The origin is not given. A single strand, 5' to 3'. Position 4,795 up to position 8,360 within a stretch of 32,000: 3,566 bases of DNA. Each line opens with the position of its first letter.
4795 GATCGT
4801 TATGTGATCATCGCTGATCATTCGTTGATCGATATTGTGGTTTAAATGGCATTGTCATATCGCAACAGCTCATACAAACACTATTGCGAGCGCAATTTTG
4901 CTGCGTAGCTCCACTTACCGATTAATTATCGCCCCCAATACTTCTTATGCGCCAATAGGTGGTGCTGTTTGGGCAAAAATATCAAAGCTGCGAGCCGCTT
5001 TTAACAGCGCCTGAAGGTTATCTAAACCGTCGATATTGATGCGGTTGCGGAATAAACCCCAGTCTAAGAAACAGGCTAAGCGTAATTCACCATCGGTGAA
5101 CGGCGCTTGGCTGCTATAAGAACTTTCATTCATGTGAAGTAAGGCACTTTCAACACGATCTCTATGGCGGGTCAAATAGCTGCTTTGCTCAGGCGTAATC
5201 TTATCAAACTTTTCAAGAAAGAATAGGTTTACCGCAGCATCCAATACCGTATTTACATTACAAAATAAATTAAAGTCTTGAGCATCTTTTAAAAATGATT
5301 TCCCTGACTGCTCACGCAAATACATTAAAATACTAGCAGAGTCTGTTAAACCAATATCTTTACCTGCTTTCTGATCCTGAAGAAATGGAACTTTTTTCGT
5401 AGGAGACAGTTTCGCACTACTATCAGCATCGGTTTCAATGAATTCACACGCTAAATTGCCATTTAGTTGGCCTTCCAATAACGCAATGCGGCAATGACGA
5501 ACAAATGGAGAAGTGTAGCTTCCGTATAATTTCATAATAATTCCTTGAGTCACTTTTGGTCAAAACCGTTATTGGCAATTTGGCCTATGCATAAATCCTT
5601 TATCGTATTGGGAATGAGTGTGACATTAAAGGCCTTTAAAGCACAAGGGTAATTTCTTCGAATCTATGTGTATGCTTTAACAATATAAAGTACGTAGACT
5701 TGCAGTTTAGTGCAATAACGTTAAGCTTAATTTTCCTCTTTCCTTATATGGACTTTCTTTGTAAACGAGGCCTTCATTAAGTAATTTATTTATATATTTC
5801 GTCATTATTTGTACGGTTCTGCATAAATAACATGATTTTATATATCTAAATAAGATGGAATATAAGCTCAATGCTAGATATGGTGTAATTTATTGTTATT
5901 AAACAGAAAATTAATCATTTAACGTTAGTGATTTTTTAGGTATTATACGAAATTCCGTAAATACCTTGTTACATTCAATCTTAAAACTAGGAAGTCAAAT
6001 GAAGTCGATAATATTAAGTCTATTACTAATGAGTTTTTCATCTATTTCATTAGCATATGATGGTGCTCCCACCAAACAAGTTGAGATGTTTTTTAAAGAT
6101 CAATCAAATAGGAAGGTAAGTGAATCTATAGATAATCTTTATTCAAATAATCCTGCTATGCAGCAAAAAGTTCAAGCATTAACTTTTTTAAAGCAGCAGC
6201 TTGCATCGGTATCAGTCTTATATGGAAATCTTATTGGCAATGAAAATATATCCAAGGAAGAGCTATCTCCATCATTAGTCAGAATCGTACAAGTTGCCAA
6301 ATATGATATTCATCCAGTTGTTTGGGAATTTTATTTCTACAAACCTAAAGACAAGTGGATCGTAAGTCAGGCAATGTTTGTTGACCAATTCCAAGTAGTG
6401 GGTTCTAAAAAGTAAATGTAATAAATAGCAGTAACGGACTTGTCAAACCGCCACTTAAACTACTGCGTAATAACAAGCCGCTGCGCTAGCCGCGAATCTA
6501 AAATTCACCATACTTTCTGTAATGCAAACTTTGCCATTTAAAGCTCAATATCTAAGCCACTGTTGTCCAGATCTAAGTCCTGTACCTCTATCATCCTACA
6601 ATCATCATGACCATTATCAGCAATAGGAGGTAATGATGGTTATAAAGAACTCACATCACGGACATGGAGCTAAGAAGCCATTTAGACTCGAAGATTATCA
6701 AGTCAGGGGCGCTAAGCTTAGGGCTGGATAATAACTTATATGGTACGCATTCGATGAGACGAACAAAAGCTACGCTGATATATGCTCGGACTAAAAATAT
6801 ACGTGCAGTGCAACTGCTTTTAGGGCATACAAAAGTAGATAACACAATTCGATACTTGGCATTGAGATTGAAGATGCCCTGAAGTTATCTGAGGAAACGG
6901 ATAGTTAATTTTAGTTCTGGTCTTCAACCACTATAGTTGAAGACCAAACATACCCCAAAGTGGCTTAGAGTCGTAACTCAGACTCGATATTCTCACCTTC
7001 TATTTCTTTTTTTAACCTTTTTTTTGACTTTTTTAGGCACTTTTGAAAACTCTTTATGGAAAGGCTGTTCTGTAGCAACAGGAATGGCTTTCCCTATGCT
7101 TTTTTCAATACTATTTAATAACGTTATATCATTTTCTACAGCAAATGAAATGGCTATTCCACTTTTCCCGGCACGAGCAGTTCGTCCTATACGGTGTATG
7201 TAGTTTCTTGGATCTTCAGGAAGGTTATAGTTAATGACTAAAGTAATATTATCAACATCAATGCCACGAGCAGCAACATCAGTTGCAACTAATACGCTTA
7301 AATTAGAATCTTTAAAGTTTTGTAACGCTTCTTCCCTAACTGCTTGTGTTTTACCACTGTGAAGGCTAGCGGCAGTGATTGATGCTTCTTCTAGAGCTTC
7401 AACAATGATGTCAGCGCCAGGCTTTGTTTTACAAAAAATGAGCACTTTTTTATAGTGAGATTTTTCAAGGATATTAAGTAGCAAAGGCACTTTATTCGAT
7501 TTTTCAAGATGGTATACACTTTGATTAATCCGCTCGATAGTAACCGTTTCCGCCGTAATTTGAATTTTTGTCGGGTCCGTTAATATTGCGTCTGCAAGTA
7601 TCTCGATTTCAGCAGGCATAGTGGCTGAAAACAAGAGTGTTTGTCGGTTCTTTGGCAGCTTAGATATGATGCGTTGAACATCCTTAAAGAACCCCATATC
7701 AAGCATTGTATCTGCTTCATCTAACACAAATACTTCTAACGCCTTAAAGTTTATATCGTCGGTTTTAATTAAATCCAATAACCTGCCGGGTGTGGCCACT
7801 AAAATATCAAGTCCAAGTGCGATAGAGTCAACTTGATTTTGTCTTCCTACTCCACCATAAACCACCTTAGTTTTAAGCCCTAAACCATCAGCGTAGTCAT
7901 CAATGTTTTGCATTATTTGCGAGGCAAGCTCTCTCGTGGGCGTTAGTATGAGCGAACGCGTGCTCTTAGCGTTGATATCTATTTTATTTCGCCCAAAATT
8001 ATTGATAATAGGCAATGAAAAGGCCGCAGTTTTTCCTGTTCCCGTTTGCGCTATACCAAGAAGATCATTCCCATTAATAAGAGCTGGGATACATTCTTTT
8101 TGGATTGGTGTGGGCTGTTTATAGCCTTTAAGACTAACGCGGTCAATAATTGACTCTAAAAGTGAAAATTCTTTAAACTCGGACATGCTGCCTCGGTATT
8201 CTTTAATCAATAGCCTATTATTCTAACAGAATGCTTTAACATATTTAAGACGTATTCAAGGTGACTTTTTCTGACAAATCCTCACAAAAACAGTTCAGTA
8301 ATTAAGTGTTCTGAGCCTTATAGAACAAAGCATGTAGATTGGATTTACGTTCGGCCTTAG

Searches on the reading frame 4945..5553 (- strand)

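Call 49: search_protein_families(library=pfam, proteins=[window:4945-5553:-], max_evalue=0.001)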
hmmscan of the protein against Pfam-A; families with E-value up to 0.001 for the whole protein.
window:4945-5553:- (202 aa): 2 families
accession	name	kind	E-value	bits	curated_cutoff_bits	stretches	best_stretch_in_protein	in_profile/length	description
PF13417.12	GST_N_3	-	6.9e-12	46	22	1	9-84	1-72/75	Glutathione S-transferase, N-terminal domain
PF13409.12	GST_N_2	-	2.4e-06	28.5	25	1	14-81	1-69/70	Glutathione S-transferase, N-terminal domain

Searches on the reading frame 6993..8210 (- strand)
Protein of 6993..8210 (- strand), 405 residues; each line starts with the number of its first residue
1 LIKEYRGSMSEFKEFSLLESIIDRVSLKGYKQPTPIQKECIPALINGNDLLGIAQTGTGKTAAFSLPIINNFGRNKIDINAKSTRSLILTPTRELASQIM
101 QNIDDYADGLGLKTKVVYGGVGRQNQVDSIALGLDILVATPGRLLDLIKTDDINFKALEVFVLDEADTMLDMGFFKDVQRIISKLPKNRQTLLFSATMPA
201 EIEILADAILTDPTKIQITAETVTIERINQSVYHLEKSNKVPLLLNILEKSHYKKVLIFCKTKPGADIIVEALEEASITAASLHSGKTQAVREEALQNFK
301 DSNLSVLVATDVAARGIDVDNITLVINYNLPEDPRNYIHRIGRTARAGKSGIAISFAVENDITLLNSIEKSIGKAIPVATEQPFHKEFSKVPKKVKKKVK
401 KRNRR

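Call 38: find_encoding_contigs(protein=window:6993-8186:-, flank=10000, max_places=10)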
Protein window:6993-8186:- (397 aa): no gene with exactly this product is on record in the collection.

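Call 49: search_protein_families(library=pfam, proteins=[window:6993-8210:-], max_evalue=0.001)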
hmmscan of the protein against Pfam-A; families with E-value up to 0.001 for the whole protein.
window:6993-8210:- (405 aa): 3 families
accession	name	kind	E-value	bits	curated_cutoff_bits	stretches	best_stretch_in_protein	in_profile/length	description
PF00270.35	DEAD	-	1e-50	172.2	26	1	34-203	1-165/167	DEAD/DEAH box helicase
PF00271.37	Helicase_C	-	1.1e-32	113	23.5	1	240-348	2-110/110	Helicase conserved C-terminal domain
PF04851.21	ResIII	-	1.7e-07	31.7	22.5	1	32-198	3-162/164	Type III restriction enzyme, res subunit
